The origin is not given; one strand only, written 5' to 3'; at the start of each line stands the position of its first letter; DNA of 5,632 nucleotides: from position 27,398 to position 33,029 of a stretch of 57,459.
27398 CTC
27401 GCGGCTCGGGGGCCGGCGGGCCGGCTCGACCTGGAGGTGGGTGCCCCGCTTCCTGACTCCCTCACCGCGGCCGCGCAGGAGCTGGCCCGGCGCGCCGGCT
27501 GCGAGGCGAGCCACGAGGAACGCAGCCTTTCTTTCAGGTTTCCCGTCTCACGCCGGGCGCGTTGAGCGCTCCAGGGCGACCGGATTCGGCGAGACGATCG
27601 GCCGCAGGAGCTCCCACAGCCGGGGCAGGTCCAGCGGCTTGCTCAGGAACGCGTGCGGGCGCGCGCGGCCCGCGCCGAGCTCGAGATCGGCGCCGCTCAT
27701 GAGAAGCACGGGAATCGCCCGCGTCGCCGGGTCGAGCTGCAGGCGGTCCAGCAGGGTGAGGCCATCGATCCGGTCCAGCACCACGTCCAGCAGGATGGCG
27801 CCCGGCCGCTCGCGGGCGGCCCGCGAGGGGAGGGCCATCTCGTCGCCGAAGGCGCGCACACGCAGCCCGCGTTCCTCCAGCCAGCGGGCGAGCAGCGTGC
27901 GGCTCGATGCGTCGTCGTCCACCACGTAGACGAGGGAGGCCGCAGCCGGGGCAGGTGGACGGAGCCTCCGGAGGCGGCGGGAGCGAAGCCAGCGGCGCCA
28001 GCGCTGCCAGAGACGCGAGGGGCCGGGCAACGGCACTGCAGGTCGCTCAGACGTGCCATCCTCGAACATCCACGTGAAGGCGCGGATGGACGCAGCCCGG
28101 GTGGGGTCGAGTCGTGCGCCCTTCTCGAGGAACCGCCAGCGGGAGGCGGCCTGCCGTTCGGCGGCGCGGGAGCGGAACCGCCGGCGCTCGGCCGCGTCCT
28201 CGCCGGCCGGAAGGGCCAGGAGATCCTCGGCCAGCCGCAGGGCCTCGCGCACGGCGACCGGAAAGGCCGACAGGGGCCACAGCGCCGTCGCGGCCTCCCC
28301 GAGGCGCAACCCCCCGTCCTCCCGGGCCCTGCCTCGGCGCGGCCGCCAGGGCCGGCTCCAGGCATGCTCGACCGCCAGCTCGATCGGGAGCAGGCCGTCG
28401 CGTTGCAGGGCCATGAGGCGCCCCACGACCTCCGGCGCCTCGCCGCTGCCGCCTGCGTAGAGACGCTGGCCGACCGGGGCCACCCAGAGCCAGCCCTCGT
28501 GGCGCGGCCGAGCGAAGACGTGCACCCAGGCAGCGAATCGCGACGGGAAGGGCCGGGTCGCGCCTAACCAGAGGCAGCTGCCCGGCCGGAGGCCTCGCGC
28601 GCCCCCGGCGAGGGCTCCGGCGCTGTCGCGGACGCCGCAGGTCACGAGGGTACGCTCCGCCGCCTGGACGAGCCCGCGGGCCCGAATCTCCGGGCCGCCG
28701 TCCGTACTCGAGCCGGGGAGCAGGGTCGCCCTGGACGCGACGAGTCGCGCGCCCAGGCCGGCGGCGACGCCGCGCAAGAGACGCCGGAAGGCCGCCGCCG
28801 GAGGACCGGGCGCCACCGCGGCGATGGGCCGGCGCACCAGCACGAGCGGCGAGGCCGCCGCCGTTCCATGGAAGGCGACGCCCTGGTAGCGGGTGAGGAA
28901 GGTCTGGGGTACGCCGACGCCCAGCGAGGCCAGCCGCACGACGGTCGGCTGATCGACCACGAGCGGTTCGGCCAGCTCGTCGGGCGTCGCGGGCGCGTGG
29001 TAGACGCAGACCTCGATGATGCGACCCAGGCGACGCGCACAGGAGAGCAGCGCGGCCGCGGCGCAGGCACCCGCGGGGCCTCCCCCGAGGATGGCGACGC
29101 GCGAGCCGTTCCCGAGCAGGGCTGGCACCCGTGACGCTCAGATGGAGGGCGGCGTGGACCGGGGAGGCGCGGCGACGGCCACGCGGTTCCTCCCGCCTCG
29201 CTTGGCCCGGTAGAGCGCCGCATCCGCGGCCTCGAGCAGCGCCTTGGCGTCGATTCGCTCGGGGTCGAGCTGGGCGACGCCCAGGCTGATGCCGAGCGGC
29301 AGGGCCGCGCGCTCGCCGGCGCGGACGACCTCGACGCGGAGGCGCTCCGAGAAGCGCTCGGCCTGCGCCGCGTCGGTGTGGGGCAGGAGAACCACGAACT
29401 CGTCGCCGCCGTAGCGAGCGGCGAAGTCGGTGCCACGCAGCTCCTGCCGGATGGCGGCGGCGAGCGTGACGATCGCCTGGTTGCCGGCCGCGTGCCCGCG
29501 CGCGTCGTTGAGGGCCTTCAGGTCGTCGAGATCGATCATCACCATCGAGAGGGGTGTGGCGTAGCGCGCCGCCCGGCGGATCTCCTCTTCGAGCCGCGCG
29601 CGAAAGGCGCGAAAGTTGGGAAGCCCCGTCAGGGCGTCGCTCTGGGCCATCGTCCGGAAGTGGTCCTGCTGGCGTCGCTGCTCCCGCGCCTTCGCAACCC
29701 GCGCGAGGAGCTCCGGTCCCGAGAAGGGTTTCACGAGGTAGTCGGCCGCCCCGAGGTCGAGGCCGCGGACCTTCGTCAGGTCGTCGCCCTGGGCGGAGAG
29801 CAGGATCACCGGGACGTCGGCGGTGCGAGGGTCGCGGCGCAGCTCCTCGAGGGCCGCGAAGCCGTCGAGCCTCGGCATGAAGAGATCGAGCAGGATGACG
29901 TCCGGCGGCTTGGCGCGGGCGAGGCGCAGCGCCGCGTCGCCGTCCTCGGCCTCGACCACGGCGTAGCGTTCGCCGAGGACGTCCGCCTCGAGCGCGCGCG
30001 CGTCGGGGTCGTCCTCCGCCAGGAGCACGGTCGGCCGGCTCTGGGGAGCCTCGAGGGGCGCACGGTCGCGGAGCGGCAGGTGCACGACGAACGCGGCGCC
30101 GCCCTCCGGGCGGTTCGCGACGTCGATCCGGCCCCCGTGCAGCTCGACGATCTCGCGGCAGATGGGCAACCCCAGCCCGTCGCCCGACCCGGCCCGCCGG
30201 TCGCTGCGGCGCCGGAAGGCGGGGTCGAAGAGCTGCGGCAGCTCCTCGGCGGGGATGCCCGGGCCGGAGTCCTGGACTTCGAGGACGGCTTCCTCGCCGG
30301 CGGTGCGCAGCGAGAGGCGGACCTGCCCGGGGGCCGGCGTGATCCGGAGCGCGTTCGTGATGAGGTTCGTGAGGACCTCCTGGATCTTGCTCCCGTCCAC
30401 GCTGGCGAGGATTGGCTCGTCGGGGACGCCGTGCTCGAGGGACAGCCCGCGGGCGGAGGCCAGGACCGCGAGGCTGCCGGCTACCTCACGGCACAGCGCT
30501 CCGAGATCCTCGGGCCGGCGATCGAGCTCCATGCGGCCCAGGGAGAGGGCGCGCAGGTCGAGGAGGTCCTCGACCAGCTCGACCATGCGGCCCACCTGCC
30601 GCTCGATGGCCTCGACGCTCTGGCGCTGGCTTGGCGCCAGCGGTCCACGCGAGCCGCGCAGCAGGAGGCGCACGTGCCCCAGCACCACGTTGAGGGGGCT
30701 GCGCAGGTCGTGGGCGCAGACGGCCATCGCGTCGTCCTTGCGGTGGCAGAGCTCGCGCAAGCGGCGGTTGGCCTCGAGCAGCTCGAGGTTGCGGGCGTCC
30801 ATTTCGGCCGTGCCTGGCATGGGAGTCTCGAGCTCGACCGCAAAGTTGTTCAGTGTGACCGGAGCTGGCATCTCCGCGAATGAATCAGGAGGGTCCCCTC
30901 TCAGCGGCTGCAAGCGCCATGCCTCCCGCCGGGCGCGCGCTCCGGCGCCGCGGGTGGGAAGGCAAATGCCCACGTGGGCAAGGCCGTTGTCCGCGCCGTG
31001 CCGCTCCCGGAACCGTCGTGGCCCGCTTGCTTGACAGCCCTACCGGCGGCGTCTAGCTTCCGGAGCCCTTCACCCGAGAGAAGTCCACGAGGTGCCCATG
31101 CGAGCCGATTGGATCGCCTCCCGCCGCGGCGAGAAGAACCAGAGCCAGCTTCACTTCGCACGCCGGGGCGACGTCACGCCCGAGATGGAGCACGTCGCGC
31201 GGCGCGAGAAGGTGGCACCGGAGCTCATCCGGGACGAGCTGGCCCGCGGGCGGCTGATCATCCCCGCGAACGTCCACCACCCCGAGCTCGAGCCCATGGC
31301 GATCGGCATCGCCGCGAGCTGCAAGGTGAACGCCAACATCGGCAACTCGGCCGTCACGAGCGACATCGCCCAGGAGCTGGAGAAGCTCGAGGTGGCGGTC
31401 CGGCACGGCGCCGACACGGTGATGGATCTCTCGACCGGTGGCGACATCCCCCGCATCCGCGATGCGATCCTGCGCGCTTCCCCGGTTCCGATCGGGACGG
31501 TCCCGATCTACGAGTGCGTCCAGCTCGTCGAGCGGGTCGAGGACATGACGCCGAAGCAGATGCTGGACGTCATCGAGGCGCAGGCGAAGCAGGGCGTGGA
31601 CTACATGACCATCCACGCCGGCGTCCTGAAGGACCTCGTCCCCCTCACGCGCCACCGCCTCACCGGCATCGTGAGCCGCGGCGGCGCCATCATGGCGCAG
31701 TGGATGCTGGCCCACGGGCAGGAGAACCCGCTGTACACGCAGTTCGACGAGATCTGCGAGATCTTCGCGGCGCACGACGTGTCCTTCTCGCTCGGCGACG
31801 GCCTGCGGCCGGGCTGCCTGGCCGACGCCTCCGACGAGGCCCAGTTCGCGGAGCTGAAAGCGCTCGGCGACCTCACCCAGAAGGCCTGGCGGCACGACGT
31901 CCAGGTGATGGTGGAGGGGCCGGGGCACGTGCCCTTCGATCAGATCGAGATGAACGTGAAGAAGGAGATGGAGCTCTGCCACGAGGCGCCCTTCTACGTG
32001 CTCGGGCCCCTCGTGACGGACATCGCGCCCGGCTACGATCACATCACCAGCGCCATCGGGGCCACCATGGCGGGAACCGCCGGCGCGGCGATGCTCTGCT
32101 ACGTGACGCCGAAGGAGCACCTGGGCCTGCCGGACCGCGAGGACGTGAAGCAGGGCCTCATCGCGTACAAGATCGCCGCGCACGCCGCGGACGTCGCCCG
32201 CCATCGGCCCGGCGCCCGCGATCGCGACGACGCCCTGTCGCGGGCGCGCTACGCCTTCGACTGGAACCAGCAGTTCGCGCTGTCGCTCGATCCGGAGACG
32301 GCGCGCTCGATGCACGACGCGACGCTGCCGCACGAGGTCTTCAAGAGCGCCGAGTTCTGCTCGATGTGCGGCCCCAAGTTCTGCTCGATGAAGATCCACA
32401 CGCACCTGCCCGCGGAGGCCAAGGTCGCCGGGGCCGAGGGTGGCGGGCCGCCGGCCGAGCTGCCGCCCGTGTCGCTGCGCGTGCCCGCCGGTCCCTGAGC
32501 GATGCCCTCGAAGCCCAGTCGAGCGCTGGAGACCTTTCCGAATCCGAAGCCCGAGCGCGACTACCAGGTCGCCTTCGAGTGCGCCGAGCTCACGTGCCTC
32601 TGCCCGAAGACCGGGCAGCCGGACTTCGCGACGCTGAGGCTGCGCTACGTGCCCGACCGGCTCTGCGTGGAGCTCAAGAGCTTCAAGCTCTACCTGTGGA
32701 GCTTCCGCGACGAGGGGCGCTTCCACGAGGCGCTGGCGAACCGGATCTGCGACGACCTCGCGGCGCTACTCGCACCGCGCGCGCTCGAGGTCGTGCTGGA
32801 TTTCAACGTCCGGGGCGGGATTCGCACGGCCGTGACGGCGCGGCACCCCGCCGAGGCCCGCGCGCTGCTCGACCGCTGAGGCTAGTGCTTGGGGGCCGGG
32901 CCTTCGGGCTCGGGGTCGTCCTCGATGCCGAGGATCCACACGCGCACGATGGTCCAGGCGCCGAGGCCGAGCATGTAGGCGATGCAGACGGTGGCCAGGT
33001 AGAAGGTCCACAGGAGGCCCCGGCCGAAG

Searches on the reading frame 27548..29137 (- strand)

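Call 24: search_protein_families(library=pfam, proteins=[window:27548-29137:-], max_evalue=0.001)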
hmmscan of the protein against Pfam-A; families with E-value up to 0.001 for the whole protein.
window:27548-29137:- (529 aa): 1 family
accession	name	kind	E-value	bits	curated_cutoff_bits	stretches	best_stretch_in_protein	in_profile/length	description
PF00072.30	Response_reg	-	1.3e-13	51.6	30.2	1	403-511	1-110/111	Response regulator receiver domain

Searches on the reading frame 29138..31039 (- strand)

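Call 24: search_protein_families(library=pfam, proteins=[window:29138-31039:-], max_evalue=0.001)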
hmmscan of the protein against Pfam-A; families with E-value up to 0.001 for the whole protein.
window:29138-31039:- (633 aa): 5 families
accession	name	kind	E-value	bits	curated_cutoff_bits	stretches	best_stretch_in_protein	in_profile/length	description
PF00990.26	GGDEF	-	2.2e-39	135.2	23.8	1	465-619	1-161/161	Diguanylate cyclase, GGDEF domain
PF02518.31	HATPase_c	-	1e-30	106.9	26.4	1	215-324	2-110/111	Histidine kinase-, DNA gyrase B-, and HSP90-like ATPase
PF00072.30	Response_reg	-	1.9e-25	89.6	30.2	1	338-448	1-110/111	Response regulator receiver domain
PF00512.31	HisKA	-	1.1e-14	54.7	26.9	1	101-162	2-60/66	His Kinase A (phospho-acceptor) domain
PF13581.12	HATPase_c_2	-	5.4e-06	26.9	27.4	1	220-299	37-110/127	Histidine kinase-like ATPase domain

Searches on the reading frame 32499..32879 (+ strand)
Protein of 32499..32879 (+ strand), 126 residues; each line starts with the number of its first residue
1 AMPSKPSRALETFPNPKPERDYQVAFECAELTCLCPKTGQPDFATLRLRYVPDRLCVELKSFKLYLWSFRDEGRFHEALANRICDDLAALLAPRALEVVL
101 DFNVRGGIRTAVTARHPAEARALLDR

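Call 53: search_protein_families(library=pfam, proteins=[window:32499-32879:+], max_evalue=0.0001)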
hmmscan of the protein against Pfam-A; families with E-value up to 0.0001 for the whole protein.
window:32499-32879:+ (126 aa): 1 family
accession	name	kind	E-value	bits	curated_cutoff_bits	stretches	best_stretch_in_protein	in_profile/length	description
PF14489.11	QueF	-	5.9e-31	107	27.3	1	41-119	1-79/81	QueF-like protein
